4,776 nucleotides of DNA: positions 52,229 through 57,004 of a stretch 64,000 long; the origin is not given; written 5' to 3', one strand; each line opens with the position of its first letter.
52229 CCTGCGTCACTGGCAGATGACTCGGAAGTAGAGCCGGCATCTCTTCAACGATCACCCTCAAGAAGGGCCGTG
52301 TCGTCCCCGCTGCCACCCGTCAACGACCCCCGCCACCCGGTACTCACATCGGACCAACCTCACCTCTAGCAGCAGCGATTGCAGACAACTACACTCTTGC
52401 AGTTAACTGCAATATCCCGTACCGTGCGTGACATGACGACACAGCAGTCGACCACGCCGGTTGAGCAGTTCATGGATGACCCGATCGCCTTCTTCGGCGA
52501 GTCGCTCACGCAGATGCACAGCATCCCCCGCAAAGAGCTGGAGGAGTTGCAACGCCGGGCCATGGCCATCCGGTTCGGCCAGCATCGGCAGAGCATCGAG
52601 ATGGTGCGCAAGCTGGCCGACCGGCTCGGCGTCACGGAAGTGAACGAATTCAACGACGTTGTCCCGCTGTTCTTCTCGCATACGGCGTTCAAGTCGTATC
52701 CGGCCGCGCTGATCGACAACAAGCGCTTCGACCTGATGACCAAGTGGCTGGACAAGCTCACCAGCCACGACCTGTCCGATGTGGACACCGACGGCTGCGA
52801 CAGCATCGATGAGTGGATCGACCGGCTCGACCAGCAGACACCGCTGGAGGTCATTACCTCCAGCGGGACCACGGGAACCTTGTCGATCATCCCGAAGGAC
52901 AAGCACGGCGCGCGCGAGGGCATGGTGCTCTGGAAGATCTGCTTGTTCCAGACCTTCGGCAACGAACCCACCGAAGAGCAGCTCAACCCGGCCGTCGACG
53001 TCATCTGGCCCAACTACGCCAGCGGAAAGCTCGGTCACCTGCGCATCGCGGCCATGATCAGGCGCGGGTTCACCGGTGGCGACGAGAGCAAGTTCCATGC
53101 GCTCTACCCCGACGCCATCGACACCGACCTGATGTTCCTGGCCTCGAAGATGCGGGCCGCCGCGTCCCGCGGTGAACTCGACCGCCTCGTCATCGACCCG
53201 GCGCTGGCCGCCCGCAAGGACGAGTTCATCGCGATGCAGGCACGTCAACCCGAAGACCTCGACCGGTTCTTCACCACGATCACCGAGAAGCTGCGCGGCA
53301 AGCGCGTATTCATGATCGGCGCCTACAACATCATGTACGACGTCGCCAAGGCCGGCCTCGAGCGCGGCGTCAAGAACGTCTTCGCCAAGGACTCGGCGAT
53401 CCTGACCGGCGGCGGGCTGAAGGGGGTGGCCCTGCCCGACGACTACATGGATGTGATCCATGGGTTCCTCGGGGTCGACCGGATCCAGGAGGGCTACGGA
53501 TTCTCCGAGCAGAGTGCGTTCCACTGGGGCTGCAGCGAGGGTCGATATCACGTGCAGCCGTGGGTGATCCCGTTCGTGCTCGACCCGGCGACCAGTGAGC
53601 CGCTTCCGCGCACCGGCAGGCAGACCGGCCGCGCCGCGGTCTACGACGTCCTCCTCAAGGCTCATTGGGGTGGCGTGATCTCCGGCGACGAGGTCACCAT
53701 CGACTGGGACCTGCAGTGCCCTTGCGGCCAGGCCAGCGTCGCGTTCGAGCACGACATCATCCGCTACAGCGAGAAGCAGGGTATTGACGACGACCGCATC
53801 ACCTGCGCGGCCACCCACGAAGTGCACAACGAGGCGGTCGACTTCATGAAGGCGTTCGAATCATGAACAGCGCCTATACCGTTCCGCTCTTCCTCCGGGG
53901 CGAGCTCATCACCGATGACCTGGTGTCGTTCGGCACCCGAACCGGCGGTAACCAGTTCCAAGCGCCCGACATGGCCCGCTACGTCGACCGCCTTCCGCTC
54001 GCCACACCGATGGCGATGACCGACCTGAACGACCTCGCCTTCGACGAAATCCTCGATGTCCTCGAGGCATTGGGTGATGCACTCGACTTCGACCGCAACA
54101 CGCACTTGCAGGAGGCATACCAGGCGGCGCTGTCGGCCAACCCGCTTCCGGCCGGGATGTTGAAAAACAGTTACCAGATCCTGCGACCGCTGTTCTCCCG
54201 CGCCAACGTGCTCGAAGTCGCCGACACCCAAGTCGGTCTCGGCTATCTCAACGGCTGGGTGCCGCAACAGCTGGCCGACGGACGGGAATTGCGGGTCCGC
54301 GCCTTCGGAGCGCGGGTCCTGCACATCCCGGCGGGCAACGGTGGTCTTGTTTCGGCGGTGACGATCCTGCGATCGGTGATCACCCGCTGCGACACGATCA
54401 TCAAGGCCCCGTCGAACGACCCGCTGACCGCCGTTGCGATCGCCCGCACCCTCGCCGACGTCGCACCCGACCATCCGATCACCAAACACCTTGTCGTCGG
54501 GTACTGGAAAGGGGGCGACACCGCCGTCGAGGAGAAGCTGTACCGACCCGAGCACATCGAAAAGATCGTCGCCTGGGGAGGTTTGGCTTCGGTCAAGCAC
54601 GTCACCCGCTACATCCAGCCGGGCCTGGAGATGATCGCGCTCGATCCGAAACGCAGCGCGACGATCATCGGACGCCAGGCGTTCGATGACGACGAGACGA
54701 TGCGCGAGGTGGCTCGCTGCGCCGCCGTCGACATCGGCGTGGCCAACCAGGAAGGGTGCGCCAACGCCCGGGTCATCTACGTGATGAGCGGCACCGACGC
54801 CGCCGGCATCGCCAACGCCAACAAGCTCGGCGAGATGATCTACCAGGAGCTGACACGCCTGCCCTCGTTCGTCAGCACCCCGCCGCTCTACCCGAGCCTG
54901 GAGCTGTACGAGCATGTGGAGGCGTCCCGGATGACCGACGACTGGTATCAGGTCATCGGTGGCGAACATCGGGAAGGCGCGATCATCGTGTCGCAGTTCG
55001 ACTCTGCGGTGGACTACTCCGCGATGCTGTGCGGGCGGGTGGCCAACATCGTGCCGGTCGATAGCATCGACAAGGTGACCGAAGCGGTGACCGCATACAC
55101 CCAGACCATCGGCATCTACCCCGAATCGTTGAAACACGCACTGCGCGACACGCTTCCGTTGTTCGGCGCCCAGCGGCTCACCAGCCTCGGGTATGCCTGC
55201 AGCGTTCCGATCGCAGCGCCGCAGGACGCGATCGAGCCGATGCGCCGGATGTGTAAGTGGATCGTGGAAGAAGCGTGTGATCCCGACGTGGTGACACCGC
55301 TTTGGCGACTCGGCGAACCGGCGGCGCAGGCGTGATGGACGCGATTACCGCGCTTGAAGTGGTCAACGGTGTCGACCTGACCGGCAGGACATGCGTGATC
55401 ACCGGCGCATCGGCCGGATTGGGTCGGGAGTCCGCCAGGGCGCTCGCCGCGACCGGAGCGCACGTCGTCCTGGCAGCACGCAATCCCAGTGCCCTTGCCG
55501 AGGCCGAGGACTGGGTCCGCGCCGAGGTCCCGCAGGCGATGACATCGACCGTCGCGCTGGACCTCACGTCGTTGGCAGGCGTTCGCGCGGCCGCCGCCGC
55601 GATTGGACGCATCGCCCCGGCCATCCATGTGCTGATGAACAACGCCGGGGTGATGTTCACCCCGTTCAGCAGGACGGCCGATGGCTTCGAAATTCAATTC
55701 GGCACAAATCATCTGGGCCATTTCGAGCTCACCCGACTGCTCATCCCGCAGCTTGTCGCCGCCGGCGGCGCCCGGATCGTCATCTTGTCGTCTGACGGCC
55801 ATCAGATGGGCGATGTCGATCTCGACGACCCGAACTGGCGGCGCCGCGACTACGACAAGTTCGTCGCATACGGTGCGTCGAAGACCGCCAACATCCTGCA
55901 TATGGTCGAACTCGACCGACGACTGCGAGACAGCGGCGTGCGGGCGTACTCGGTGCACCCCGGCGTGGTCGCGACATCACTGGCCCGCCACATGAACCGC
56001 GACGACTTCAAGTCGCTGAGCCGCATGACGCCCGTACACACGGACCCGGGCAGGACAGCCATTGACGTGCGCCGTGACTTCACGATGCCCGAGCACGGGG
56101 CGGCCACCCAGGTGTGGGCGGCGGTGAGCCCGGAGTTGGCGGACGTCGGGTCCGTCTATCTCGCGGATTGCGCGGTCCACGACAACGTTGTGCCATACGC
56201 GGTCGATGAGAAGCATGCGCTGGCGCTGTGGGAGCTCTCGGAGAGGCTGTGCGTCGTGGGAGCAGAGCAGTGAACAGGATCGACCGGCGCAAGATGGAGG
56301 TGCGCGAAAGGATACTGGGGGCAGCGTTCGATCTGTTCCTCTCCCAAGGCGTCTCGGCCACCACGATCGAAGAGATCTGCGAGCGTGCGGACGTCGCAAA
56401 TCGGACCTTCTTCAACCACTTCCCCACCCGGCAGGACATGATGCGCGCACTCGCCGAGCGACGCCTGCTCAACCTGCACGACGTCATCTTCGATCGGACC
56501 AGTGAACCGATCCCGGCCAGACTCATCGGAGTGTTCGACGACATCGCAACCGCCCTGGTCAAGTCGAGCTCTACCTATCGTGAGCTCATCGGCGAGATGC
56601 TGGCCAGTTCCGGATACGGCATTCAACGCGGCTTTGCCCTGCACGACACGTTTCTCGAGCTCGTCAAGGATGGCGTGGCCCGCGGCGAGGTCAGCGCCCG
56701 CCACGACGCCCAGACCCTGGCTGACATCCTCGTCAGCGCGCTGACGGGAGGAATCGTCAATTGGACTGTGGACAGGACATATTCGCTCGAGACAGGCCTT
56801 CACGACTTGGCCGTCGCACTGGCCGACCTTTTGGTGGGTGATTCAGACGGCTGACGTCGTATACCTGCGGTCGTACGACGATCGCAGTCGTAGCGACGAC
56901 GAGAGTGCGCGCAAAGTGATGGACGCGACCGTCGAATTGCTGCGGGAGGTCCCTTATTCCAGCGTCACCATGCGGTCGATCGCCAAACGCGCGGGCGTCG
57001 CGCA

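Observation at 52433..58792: LuxE/LuxC-like pair with SDR, two TetRs and a P450 but no luciferase: candidate CoA-independent two-protein acid reductase pathway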

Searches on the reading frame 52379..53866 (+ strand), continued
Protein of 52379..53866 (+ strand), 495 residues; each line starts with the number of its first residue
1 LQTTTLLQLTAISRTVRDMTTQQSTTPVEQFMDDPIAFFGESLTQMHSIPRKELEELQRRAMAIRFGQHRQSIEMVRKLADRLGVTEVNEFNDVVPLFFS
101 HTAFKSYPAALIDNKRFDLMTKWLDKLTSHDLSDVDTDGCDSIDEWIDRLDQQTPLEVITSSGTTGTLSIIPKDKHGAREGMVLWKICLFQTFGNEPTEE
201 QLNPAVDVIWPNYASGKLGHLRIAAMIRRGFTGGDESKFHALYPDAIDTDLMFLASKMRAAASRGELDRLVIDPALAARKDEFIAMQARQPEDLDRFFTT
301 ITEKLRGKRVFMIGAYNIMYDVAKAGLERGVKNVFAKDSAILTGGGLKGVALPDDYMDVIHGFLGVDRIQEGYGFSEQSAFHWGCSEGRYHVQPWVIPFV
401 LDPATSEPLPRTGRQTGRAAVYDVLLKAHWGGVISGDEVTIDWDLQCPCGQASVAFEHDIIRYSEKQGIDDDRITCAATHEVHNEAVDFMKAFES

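Call 48: fold_search(model_id=the predicted structure, library=pdb)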
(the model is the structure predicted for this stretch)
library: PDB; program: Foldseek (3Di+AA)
matches with E <= 10: 609; with E <= 0.001: 206
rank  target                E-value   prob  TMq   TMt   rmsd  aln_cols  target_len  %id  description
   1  4r1m_C                1.2e-12  1.00  0.51  0.56   5.3       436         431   15  Crystal structure of a Putative Acyl-CoA ligase (BT_0428) from Bacteroides thetaiotaomicron VPI-5482 at 2.48 A resolut (released 2014-08-27)
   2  4r1m_A                2.1e-12  1.00  0.51  0.56   5.6       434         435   15  Crystal structure of a Putative Acyl-CoA ligase (BT_0428) from Bacteroides thetaiotaomicron VPI-5482 at 2.48 A resolut (released 2014-08-27)
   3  4r1l_C                3.9e-12  1.00  0.50  0.54   9.8       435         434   15  Crystal structure of a Putative Acyl-CoA ligase (BT_0428) from Bacteroides thetaiotaomicron VPI-5482 at 2.42 A resolut (released 2014-08-27)
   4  4r1l_A                5.1e-12  1.00  0.52  0.57   5.2       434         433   15  Crystal structure of a Putative Acyl-CoA ligase (BT_0428) from Bacteroides thetaiotaomicron VPI-5482 at 2.42 A resolut (released 2014-08-27)
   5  4rvo_D                7.8e-12  1.00  0.47  0.52  10.4       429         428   14  Crystal structure of a Putative Acyl-CoA ligase (BT_0428) from Bacteroides thetaiotaomicron VPI-5482 at 2.41 A resolut (released 2014-12-31)
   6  4rvo_B                9.1e-12  1.00  0.48  0.53  10.2       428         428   13  Crystal structure of a Putative Acyl-CoA ligase (BT_0428) from Bacteroides thetaiotaomicron VPI-5482 at 2.41 A resolut (released 2014-12-31)
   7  4r1m_B                1.6e-11  1.00  0.50  0.55   5.7       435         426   14  Crystal structure of a Putative Acyl-CoA ligase (BT_0428) from Bacteroides thetaiotaomicron VPI-5482 at 2.48 A resolut (released 2014-08-27)
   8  4rvn_B                2.0e-11  1.00  0.50  0.55   6.0       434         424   15  Crystal structure of a Putative Acyl-CoA ligase (BT_0428) from Bacteroides thetaiotaomicron VPI-5482 at 2.20 A resolut (released 2015-01-21)
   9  4r1l_B                2.3e-11  1.00  0.51  0.57   6.0       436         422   15  Crystal structure of a Putative Acyl-CoA ligase (BT_0428) from Bacteroides thetaiotaomicron VPI-5482 at 2.42 A resolut (released 2014-08-27)
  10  4r1m_D                4.4e-11  1.00  0.50  0.56   5.6       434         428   14  Crystal structure of a Putative Acyl-CoA ligase (BT_0428) from Bacteroides thetaiotaomicron VPI-5482 at 2.48 A resolut (released 2014-08-27)
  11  4rvn_D                5.7e-11  1.00  0.46  0.51  10.3       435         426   14  Crystal structure of a Putative Acyl-CoA ligase (BT_0428) from Bacteroides thetaiotaomicron VPI-5482 at 2.20 A resolut (released 2015-01-21)
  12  2y27_B                1.2e-10  1.00  0.52  0.57   7.0       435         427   14  crystal structure of PaaK1 in complex with ATP from Burkholderia cenocepacia (released 2011-05-04)
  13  4r1l_D                1.2e-10  1.00  0.49  0.54   5.7       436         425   14  Crystal structure of a Putative Acyl-CoA ligase (BT_0428) from Bacteroides thetaiotaomicron VPI-5482 at 2.42 A resolut (released 2014-08-27)
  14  2y4o_B                2.2e-10  1.00  0.52  0.57   5.4       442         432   14  Crystal Structure of PaaK2 in complex with phenylacetyl adenylate (released 2011-03-09)
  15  2y27_A                4.2e-10  1.00  0.49  0.55   9.0       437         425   14  crystal structure of PaaK1 in complex with ATP from Burkholderia cenocepacia (released 2011-05-04)
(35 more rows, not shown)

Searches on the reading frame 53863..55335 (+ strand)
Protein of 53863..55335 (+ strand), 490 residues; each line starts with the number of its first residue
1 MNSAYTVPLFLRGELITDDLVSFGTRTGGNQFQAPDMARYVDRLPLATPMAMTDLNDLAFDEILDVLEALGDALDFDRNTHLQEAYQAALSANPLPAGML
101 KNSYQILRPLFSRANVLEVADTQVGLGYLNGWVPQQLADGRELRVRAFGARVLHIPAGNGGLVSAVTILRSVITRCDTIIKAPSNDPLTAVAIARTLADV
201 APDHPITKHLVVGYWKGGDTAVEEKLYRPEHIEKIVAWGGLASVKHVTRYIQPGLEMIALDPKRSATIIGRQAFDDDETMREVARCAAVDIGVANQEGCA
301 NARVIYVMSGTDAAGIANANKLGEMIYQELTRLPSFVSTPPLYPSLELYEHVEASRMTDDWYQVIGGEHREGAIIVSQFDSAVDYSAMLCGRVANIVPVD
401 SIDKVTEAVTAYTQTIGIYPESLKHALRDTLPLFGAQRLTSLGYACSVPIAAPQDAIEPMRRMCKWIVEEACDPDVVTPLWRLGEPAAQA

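Call 4: search_protein_families(library=pfam, proteins=[window:53863-55335:+], max_evalue=0.01)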
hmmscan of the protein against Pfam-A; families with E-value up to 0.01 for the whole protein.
window:53863-55335:+ (490 aa): 1 family
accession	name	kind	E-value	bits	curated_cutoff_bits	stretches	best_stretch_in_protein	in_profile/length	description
PF05893.19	LuxC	-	2.3e-36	126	21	1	56-466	2-401/401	Acyl-CoA reductase (LuxC)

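Call 5: search_protein_families(library=ncbifam, proteins=[window:53863-55335:+], max_evalue=0.01)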
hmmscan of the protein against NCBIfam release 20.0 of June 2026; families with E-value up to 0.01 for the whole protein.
window:53863-55335:+ (490 aa): 1 family
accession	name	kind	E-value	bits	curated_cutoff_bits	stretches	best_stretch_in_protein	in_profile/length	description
NF052251.1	LCFA_red_LuxC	equivalog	3e-38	131.6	750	1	110-470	106-448/478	long-chain-fatty-acyl-CoA reductase LuxC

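Call 7: search_solved_structures(query=window:53863-55335:+, max_evalue=1, show_alignments=2)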
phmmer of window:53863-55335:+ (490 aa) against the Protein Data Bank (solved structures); distinct sequences matched with E-value up to 1: 1.
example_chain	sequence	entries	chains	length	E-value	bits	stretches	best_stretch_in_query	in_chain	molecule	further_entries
7xc6_A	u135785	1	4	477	1.8e-26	96.4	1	94-470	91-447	Long-chain acyl-protein thioester reductase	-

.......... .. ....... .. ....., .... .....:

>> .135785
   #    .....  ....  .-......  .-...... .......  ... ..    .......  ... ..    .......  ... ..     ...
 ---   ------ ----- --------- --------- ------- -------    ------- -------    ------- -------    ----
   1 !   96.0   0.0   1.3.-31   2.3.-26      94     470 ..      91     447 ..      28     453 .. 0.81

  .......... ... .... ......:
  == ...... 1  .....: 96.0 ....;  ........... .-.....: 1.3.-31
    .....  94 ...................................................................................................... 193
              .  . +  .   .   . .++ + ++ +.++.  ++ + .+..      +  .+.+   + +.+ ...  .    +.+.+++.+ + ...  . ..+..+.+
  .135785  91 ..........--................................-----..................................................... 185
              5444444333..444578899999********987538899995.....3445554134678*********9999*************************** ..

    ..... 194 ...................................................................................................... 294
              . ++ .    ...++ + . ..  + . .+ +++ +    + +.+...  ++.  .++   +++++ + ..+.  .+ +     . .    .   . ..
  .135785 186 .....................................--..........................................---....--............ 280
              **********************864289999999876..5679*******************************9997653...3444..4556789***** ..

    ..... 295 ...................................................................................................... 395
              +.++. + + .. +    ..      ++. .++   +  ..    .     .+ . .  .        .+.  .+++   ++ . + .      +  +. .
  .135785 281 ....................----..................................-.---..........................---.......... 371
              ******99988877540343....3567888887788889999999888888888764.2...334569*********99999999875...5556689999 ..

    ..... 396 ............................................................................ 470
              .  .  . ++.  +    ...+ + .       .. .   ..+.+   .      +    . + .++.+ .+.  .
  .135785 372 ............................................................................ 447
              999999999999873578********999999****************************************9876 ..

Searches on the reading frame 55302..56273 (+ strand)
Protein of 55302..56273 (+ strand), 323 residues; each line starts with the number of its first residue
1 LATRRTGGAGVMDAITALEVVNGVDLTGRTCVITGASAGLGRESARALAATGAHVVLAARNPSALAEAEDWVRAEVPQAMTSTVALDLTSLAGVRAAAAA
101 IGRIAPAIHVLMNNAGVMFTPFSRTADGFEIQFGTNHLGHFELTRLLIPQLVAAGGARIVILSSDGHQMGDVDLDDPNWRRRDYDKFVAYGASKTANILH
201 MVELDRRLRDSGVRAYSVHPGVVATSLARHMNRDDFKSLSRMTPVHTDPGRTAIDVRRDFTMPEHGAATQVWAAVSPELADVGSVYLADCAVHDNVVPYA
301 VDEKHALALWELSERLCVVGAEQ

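Call 4: search_protein_families(library=pfam, proteins=[window:55302-56273:+], max_evalue=0.01)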
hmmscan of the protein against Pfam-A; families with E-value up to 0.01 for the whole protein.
window:55302-56273:+ (323 aa): 6 families
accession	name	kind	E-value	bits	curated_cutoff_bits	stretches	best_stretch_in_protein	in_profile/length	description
PF00106.31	adh_short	-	1e-31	110.4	26.6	1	30-233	2-192/195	short chain dehydrogenase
PF13561.12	adh_short_C2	-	1.6e-20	74.1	27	1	35-244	1-199/236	Enoyl-(Acyl carrier protein) reductase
PF08659.16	KR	-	6.2e-09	36.4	22.6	1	30-118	2-92/180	KR domain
PF01370.27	Epimerase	-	0.0031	17.4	20.9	1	32-203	2-155/240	NAD dependent epimerase/dehydratase family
PF13460.12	NAD_binding_10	-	0.0034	17.7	27.2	1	35-180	1-113/184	NAD(P)H-binding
PF13241.12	NAD_binding_7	-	0.0092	17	22.1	0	24-115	3-92/104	Putative NAD(P)-binding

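Call 5: search_protein_families(library=ncbifam, proteins=[window:55302-56273:+], max_evalue=0.01)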
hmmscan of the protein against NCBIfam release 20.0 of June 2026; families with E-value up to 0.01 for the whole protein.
window:55302-56273:+ (323 aa): 212 families (the best 25 are shown)
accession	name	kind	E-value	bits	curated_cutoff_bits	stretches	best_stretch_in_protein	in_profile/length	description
NF004845.0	PRK06196.1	subfamily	1.2e-95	320.5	414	1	11-321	12-317/320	oxidoreductase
NF004846.0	PRK06197.1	subfamily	3e-69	233.6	268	1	25-254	13-245/306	oxidoreductase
NF004513.0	PRK05854.1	subfamily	1.7e-61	207.9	282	1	21-319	8-309/314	SDR family oxidoreductase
TIGR01289.1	LPOR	equivalog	1.9e-27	96.6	331.35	2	29-162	4-141/315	protochlorophyllide reductase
NF005559.1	PRK07231.1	subfamily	3.4e-23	82.4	215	1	26-233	2-196/249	glucose 1-dehydrogenase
NF004825.0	PRK06181.1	equivalog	1.3e-21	77.1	215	1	26-230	4-195/268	SDR family oxidoreductase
NF005806.0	PRK07666.1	equivalog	3.4e-21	75.6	286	1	25-233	4-199/239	3-ketoacyl-ACP reductase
NF006693.0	PRK09242.1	equivalog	6.9e-21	74.5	328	1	25-230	7-201/258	SDR family oxidoreductase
NF009466.0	PRK12826.1-2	subfamily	6e-20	71.7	222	1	29-239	4-203/248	3-oxoacyl-ACP reductase FabG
NF005672.0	PRK07454.1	equivalog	2.8e-19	69.3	234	1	29-227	7-192/241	SDR family oxidoreductase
NF004526.0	PRK05872.1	subfamily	3.3e-19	69.1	276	1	23-163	5-144/297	short-chain dehydrogenase/reductase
NF006080.0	PRK08226.1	equivalog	3.5e-19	69.2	356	1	26-234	4-199/263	SDR family oxidoreductase UcpA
NF052558.1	MBtsdlDhBudC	equivalog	4e-19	69.2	270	1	27-235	2-194/250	meso-2,3-butanediol dehydrogenase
NF006070.0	PRK08213.1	subfamily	6.6e-19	68.4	279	1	21-246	5-222/259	gluconate 5-dehydrogenase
NF005402.0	PRK06949.1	equivalog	9.5e-19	67.6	358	1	23-244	4-222/260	SDR family oxidoreductase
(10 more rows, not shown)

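Call 61: search_solved_structures(query=window:55332-56273:+, max_evalue=1e-10)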
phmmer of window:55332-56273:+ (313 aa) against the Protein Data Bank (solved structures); distinct sequences matched with E-value up to 1e-10: 37.
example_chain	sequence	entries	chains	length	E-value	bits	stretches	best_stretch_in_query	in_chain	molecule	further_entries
3rd5_A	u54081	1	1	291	1.6e-39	139.2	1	17-223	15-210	MYPAA.01249.C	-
6l1h_A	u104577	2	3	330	1.2e-21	80.5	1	19-152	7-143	NADPH-protochlorophyllide oxidoreductase | Thermosynechococcus elongatus protochlorophyllide oxidoreductase (POR)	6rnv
6rnw_A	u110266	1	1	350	2.3e-21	79.6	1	19-152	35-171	NADPH-protochlorophyllide oxidoreductase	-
6r46_A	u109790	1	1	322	3.7e-21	78.9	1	15-152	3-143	NADPH-protochlorophyllide oxidoreductase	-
9tl6_A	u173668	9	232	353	5.4e-21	78.4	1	17-145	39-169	Protochlorophyllide reductase B, chloroplastic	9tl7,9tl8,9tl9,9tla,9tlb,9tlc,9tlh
7jk9_A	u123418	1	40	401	9e-21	77.7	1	17-145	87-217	Protochlorophyllide reductase B, chloroplastic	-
6r48_A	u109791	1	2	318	1.9e-17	66.7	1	20-153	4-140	Light-dependent protochlorophyllide reductase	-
6l1g_A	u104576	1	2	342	2.2e-17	66.6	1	20-153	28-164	Light-dependent protochlorophyllide reductase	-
8g9m_A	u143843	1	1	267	9.1e-16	61.2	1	14-234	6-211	Oxidoreductase, short chain dehydrogenase/reductase family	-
2jah_A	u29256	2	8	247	1.6e-15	60.4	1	16-261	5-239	CLAVULANIC ACID DEHYDROGENASE | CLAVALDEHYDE DEHYDROGENASE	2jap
8hi4_A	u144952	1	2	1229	2.7e-15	59.7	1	17-174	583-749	Short-chain dehydrogenase/reductase SDR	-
3i1j_A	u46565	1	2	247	2e-14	56.8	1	16-222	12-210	Oxidoreductase, short chain dehydrogenase/reductase family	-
8hjw_A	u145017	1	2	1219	8.3e-13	51.5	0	17-175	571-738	Short-chain dehydrogenase/reductase SDR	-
7xwh_A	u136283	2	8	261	9.4e-13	51.3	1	19-222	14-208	Short-chain dehydrogenase/reductase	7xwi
5idx_A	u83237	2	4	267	1.6e-12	50.6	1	15-179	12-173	Short-chain dehydrogenase/reductase SDR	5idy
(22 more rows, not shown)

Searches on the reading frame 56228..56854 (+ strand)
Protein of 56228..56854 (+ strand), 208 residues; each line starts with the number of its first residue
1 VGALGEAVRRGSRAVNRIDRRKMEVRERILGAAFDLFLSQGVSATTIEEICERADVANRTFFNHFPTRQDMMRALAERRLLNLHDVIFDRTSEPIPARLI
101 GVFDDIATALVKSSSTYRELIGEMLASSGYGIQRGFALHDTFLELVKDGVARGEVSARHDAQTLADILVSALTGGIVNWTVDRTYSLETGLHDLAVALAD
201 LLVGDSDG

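Call 4: search_protein_families(library=pfam, proteins=[window:56228-56854:+], max_evalue=0.01)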
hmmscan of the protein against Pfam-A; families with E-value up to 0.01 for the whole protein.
window:56228-56854:+ (208 aa): 2 families
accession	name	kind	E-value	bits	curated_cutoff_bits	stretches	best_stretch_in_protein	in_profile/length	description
PF00440.29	TetR_N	-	5.8e-12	45.7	24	1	29-75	1-47/47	Bacterial regulatory proteins, tetR family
PF16859.10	TetR_C_11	-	0.0096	16.7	32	1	139-172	57-90/113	Tetracyclin repressor-like, C-terminal domain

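Call 5: search_protein_families(library=ncbifam, proteins=[window:56228-56854:+], max_evalue=0.01)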
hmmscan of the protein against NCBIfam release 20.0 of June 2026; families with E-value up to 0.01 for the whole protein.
window:56228-56854:+ (208 aa): 19 families
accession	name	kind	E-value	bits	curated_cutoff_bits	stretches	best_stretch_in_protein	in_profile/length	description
NF041196.1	ScbR_bind_reg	equivalog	1.2e-11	45.1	150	1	21-195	3-182/191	ScbR family autoregulator-binding transcription factor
TIGR03968.1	mycofact_TetR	equivalog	5.9e-10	39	224.9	1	17-93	2-77/190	mycofactocin system transcriptional regulator MftR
NF007430.0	PRK09975.1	equivalog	6.9e-09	35.2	274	1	22-184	9-182/220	acrEF/envCD operon transcriptional regulator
NF051852.1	efflux_TF_MtrR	exception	3.1e-08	33.6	280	1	24-91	10-77/205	multidrug efflux system transcriptional repressor MtrR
NF007949.0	PRK10668.1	equivalog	3.4e-08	33.2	271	1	20-85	7-72/216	multidrug efflux transporter transcriptional repressor AcrR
NF053731.1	TransRegFasRMycb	equivalog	2.9e-06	27.2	330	1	16-80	5-67/199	HTH-type transcriptional activator FasR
NF040929.1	quorum_TF_HapR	equivalog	4e-06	26.7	350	1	25-77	16-68/200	LuxR/HapR/OpaR family quorum-sensing transcriptional regulator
NF011572.0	PRK14996.1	equivalog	4.5e-06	26.7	144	1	23-173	7-160/192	TetR family transcriptional regulator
NF053516.1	TranRepPrsAVib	equivalog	4.4e-05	23.4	300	1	21-82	3-64/208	TetR family transcriptional repressor PsrA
NF033703.1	transcr_KstR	equivalog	7.6e-05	22.4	280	1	23-112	6-97/185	cholesterol catabolism transcriptional regulator KstR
TIGR03613.1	RutR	equivalog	0.00016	21.6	368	1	22-79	5-63/202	pyrimidine utilization regulatory protein R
NF051457.1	acryl_TF_AcuR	equivalog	0.00038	19.8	247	1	16-78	9-71/204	acrylate utilization transcriptional regulator AcuR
NF037937.1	septum_RefZ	equivalog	0.0004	20.3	180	1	26-75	1-50/195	forespore capture DNA-binding protein RefZ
NF010319.1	PRK13756.1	equivalog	0.00042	20.2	265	1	26-90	4-68/199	tetracycline resistance transcriptional repressor TetR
NF050111.1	TransRegSACE7040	equivalog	0.00047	20.1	250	1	26-75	3-52/186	SACE_7040 family transcriptional regulator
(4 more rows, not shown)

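Call 60: search_solved_structures(query=window:56228-56854:+, max_evalue=0.001)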
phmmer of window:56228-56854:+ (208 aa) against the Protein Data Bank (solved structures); distinct sequences matched with E-value up to 0.001: 96 (the best 60 are shown).
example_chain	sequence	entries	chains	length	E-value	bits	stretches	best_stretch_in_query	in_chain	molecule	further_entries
2eh3_A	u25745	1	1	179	2.6e-09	40.6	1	24-106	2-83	Transcriptional regulator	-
2of7_A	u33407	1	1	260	5.3e-09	39.6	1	18-72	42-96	Putative tetR-family transcriptional regulator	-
3ang_C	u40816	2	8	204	1.6e-08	38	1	21-177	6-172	Transcriptional repressor, TetR family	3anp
6ayh_A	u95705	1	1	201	4.7e-08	36.5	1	22-178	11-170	TetR family transcriptional regulator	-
4cgr_A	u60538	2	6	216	6.5e-08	36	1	15-74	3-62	PUTATIVE TETR-FAMILY TRANSCRIPTIONAL REGULATOR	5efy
9b7y_A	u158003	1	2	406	7.6e-08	35.8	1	18-113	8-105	Transcriptional repressor Mce3R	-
7pt0_A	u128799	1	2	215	7.8e-08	35.8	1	16-74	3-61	TetR family transcriptional regulator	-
4uds_A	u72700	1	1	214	9.9e-08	35.4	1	13-180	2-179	MBDR REGULATOR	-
2qwt_A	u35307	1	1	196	1.4e-07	35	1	25-121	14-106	Transcriptional regulator, TetR family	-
2rae_A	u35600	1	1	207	1.5e-07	34.9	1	13-70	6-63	Transcriptional regulator, AcrR family protein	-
6wp9_A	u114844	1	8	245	5.5e-07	33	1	14-83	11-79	AvaR1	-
6wp7_A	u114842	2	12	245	9.9e-07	32.1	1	20-83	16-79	AvaR1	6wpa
3aqs_A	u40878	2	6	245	1.2e-06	31.9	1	18-81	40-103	Bacterial regulatory proteins, tetR family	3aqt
3lhq_A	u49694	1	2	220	1.9e-06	31.3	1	17-113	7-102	AcrAB operon repressor (TetR/AcrR family)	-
8zf3_A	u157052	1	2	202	2.8e-06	30.7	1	25-113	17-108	Hypothetical OpaR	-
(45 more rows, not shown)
